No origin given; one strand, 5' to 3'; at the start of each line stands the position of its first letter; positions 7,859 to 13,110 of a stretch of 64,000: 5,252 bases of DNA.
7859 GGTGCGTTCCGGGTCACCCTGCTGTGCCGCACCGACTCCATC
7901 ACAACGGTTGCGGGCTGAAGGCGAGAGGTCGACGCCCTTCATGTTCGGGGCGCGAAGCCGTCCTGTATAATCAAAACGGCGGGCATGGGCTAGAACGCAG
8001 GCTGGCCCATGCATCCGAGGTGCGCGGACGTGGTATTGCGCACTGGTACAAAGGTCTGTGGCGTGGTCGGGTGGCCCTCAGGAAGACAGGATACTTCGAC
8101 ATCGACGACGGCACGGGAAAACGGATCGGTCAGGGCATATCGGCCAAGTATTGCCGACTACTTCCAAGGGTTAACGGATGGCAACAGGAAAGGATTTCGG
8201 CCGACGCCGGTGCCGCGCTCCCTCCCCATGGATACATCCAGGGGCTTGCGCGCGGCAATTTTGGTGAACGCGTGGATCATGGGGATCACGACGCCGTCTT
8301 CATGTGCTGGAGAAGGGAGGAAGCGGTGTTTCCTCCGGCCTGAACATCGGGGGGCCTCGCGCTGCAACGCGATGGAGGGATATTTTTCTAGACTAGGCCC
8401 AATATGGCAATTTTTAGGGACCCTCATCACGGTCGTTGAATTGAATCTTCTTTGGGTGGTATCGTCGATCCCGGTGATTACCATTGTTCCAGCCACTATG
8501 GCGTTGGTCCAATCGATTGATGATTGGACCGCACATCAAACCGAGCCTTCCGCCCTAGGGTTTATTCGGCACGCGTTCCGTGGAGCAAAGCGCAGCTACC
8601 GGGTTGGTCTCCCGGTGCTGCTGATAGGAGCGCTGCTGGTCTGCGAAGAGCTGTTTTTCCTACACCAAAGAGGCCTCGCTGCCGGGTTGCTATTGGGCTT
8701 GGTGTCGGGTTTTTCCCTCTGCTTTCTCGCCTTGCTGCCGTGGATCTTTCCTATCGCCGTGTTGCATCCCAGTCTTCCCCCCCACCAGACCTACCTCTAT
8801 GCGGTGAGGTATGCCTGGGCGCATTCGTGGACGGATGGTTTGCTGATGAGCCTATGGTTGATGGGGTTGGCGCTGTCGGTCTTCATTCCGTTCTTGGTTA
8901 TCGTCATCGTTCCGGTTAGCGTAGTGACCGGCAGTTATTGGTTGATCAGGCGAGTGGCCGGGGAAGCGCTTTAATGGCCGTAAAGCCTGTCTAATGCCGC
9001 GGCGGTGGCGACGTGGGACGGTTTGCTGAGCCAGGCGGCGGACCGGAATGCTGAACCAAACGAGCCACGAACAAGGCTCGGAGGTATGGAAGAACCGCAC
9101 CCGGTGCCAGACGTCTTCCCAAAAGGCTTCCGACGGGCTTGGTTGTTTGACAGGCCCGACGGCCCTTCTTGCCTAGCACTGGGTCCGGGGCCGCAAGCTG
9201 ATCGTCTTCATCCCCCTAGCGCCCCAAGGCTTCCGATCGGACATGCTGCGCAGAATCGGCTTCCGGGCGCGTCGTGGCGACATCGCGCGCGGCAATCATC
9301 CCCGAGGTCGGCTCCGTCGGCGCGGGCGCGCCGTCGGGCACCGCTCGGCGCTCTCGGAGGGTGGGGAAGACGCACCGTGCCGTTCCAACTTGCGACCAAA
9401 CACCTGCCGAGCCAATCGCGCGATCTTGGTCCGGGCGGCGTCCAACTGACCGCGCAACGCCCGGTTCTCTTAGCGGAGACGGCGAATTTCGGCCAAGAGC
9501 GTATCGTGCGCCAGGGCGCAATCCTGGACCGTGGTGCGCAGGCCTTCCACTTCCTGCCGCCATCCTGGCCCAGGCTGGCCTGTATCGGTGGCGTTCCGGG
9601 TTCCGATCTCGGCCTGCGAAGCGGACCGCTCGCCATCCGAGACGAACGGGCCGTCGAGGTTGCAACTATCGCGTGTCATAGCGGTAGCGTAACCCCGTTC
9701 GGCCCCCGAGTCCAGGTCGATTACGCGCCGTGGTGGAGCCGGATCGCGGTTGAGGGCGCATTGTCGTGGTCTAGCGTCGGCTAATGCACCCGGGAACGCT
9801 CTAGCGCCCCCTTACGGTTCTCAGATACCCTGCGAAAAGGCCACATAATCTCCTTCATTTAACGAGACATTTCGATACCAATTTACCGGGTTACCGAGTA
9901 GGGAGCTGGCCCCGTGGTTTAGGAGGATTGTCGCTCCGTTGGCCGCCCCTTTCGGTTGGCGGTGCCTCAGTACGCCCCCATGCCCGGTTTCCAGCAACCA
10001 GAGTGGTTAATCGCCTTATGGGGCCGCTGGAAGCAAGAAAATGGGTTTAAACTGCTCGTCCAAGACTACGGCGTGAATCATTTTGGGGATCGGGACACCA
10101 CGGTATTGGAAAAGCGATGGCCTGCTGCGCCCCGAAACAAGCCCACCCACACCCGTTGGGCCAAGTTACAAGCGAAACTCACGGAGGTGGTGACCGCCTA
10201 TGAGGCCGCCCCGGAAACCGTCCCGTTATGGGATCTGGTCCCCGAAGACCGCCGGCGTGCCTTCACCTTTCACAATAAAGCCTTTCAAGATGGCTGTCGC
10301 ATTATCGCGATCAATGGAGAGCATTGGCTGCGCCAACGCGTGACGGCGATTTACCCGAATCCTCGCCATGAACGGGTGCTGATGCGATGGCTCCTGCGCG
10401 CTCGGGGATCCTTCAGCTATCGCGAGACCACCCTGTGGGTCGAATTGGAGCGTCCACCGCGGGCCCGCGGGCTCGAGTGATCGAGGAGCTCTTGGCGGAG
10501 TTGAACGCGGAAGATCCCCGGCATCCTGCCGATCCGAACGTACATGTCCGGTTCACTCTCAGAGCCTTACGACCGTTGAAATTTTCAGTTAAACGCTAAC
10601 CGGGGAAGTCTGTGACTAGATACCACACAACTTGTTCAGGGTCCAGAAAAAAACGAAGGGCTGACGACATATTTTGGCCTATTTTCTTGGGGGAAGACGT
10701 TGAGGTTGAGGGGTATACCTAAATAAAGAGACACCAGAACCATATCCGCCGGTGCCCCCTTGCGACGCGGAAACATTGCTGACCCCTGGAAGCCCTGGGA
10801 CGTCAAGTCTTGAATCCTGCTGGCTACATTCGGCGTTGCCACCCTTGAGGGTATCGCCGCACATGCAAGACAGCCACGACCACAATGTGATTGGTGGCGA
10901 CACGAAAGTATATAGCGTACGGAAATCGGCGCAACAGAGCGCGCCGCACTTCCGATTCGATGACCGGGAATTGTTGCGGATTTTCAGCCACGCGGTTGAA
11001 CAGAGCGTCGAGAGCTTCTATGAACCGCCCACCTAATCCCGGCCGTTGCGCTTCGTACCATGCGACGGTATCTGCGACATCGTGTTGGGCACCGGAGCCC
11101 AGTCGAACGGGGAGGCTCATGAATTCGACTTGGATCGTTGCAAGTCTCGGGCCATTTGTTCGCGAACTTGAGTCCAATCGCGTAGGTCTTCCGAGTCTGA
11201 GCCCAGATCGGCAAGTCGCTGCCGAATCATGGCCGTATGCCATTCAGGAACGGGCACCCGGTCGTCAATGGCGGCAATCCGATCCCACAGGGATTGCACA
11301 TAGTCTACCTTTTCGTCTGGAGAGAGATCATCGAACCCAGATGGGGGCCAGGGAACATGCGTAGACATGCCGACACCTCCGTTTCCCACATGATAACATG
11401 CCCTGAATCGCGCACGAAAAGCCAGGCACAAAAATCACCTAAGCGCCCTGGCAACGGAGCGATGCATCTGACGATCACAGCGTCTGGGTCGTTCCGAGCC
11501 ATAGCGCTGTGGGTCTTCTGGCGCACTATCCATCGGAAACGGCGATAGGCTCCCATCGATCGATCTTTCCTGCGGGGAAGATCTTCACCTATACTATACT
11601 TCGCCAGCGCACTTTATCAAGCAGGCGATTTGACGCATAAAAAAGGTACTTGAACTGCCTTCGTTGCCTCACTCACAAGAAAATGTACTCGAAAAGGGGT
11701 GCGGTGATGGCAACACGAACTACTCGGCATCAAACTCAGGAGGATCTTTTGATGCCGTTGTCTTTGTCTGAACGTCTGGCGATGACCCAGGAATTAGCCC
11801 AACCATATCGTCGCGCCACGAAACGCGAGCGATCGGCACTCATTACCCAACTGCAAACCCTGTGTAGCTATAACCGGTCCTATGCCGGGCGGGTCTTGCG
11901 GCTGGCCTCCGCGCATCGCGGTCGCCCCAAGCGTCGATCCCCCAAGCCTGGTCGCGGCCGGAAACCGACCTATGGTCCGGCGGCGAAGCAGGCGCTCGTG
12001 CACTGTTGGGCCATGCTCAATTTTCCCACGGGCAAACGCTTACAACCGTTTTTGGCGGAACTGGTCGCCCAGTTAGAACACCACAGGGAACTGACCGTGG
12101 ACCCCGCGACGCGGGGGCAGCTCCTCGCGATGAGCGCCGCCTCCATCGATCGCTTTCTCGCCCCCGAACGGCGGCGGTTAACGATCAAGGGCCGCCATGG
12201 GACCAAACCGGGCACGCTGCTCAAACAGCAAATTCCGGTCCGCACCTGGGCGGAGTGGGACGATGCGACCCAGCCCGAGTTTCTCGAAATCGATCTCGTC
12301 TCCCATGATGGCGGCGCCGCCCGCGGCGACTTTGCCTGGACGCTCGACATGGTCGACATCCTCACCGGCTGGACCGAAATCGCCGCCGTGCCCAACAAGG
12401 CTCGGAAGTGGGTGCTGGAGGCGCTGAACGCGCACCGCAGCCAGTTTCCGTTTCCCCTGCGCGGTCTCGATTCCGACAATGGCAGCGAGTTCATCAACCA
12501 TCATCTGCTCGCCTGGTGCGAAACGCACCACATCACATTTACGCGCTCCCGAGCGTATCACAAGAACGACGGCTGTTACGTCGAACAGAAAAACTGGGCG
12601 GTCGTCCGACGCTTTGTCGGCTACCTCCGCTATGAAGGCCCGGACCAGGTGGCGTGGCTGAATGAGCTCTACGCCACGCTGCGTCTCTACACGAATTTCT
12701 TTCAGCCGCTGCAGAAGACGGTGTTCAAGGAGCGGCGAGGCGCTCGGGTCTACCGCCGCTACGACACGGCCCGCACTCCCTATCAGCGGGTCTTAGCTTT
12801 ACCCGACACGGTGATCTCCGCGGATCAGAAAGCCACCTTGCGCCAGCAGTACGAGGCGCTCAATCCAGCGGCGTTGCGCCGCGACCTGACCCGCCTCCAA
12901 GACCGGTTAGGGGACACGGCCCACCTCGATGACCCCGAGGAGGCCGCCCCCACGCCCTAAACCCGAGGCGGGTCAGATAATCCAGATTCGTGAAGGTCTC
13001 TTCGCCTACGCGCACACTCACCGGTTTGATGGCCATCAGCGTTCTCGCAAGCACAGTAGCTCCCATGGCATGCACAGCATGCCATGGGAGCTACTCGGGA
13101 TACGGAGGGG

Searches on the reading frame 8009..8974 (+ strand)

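Call 60: search_protein_families(library=pfam, proteins=[window:8009-8974:+], max_evalue=0.00001)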
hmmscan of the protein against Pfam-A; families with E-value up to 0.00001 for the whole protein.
window:8009-8974:+ (321 aa): 1 family
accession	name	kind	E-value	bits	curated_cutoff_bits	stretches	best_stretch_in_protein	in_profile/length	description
PF04854.19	DUF624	-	5.7e-08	33.3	24.2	1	144-211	3-74/77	Protein of unknown function, DUF624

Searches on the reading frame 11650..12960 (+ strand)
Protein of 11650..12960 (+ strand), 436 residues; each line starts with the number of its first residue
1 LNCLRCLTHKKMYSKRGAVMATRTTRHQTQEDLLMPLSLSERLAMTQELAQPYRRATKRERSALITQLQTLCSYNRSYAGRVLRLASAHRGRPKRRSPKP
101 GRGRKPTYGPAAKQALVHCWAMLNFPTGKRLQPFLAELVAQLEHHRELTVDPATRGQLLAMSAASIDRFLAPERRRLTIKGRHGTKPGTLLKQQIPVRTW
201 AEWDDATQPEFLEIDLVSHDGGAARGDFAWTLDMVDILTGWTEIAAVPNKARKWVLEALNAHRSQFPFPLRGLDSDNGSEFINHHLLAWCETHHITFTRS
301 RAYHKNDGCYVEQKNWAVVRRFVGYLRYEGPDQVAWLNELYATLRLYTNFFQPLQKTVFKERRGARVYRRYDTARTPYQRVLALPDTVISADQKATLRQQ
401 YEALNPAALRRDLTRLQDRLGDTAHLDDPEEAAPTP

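Call 24: search_protein_families(library=pfam, proteins=[window:11650-12960:+], max_evalue=0.01)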
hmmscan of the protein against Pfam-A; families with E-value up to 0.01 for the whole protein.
window:11650-12960:+ (436 aa): 1 family
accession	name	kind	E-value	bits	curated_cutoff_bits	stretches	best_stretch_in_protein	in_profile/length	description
PF00665.32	rve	-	3.2e-10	40.6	32.6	1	210-304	6-101/102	Integrase core domain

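Call 38: search_protein_families(library=ncbifam, proteins=[window:11650-12960:+], max_evalue=0.001)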
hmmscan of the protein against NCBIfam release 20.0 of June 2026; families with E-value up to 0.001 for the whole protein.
window:11650-12960:+ (436 aa): 2 families
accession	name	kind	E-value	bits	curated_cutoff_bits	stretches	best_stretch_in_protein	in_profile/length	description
NF033577.2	transpos_IS481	equivalog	1.9e-08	34.1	224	1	153-329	85-250/284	IS481 family transposase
NF033516.0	transpos_IS3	equivalog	0.00047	19.5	160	1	272-316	278-322/369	IS3 family transposase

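Call 39: find_encoding_contigs(protein=window:11710-12960:+, flank=3000, max_places=8)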
Protein window:11710-12960:+ (416 aa): no gene with exactly this product is on record in the collection.

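Call 40: find_encoding_contigs(protein=window:11707-12960:+, flank=3000, max_places=8)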
Protein window:11707-12960:+ (417 aa): no gene with exactly this product is on record in the collection.
